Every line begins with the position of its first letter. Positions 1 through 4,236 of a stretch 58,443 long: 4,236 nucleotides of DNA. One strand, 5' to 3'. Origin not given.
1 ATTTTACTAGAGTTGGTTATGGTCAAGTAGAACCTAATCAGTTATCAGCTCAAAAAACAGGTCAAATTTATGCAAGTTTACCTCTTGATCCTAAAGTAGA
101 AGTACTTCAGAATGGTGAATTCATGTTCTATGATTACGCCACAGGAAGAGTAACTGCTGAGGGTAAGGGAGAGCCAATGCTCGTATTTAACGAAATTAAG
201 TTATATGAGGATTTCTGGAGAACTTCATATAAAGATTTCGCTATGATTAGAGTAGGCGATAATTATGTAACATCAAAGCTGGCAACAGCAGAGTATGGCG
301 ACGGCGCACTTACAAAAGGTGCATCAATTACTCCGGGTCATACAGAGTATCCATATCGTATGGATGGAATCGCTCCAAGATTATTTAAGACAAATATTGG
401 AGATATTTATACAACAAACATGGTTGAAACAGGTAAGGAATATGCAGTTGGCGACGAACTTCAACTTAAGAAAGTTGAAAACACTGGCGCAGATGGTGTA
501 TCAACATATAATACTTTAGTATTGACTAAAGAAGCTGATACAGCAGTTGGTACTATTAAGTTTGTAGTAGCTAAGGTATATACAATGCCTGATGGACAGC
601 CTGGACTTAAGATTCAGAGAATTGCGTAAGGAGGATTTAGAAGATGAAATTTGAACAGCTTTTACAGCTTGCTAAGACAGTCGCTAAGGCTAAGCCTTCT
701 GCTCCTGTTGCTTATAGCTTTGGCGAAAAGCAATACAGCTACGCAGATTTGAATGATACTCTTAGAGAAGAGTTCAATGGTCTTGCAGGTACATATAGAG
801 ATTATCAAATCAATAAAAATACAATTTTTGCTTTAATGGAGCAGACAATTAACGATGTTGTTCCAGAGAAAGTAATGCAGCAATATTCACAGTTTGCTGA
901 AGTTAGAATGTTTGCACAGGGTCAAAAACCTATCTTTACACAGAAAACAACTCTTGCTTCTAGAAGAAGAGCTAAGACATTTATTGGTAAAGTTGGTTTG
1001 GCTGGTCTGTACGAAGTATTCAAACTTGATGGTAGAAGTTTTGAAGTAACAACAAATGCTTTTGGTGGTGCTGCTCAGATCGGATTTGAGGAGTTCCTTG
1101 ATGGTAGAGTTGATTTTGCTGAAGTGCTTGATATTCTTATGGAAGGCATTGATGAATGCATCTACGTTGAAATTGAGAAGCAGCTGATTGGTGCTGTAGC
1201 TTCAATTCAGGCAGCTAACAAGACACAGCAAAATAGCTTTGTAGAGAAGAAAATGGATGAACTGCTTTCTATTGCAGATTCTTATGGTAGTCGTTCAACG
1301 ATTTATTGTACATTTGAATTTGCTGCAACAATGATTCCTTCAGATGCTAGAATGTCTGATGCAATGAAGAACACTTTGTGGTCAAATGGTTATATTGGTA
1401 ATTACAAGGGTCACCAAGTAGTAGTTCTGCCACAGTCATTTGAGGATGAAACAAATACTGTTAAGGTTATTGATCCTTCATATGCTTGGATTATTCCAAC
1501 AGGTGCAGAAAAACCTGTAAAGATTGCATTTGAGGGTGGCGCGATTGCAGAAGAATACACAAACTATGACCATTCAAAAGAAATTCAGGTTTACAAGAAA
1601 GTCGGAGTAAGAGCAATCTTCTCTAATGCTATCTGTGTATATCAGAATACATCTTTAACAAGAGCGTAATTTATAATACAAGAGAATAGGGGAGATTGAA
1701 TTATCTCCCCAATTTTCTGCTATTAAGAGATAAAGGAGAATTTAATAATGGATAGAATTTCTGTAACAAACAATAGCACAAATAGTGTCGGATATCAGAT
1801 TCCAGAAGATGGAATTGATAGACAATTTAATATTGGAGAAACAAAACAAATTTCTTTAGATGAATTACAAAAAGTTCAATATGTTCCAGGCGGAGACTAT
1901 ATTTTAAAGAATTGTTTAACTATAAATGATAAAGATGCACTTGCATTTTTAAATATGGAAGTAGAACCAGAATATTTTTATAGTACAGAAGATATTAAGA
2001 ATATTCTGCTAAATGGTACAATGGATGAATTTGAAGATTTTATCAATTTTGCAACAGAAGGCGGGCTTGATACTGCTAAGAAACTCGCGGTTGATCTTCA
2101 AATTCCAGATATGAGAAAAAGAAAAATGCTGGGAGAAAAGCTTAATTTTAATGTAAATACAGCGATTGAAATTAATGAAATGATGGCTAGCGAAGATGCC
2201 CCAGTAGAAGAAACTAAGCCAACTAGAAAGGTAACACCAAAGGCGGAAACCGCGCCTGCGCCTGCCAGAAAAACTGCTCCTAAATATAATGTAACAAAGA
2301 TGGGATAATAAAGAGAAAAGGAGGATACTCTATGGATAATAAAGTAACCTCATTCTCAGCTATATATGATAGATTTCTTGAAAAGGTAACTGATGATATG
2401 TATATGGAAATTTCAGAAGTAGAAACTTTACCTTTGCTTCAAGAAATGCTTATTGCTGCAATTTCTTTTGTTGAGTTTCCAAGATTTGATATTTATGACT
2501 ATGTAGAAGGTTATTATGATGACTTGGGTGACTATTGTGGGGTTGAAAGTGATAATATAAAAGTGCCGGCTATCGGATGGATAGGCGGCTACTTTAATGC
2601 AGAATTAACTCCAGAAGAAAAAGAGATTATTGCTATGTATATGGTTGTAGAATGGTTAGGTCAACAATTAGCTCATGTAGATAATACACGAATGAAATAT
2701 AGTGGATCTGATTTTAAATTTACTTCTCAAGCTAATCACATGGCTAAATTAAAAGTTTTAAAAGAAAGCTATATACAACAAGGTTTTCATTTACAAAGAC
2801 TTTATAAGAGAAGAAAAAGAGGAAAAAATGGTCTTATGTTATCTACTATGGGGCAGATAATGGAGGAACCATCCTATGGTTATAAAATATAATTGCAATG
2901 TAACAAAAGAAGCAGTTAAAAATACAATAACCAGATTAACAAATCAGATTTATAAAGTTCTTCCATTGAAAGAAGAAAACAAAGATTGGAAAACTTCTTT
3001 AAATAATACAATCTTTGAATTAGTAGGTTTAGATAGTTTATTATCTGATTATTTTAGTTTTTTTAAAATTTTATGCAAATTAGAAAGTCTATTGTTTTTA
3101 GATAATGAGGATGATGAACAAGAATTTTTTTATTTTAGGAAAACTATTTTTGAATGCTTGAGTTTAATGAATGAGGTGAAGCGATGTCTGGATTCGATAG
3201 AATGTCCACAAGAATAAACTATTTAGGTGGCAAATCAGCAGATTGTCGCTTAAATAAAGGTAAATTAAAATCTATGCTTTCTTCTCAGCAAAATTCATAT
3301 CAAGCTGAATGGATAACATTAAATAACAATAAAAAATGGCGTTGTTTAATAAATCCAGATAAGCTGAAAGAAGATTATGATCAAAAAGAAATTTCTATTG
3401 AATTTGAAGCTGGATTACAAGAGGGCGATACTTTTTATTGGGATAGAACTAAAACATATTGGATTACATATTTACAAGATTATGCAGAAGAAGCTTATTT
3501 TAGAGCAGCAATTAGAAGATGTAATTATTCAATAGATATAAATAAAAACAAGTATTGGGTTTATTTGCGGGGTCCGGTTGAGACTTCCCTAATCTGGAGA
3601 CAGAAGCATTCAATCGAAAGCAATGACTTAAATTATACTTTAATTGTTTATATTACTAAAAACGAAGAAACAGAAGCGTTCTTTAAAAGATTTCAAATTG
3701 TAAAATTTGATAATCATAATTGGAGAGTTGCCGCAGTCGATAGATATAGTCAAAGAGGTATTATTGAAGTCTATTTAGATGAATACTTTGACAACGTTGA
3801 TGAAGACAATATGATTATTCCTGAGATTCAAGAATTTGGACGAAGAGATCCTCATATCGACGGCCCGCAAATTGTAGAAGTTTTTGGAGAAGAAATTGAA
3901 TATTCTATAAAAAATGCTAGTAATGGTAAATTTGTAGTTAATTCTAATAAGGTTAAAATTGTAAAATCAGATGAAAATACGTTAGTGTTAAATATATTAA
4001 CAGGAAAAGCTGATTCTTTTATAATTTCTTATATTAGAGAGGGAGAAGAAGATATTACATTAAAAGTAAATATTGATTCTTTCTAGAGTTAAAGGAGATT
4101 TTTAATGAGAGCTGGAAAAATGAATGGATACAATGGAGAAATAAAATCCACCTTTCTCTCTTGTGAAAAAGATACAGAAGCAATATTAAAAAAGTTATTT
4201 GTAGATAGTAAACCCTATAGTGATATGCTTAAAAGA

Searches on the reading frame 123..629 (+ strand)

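Call 39: search_protein_families(library=phrogs, proteins=[window:123-629:+], max_evalue=0.001)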
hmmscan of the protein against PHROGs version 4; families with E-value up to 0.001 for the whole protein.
window:123-629:+ (168 aa): 1 family
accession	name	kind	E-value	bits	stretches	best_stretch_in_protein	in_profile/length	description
phrog_35301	-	unknown function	5.2e-06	27.1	1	19-119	79-163/205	-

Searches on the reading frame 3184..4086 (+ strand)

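Call 7: search_protein_families(library=phrogs, proteins=[window:3184-4086:+], max_evalue=0.001)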
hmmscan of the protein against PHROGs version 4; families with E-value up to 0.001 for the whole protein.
window:3184-4086:+ (300 aa): 1 family
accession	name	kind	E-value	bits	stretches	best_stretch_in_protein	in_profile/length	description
phrog_31155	-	unknown function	2.5e-08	34.8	1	48-211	81-251/353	-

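Call 57: search_protein_families(library=pfam, proteins=[window:3184-4086:+], max_evalue=0.01)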
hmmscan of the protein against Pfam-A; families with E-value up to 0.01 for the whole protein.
window:3184-4086:+ (300 aa): 0 families
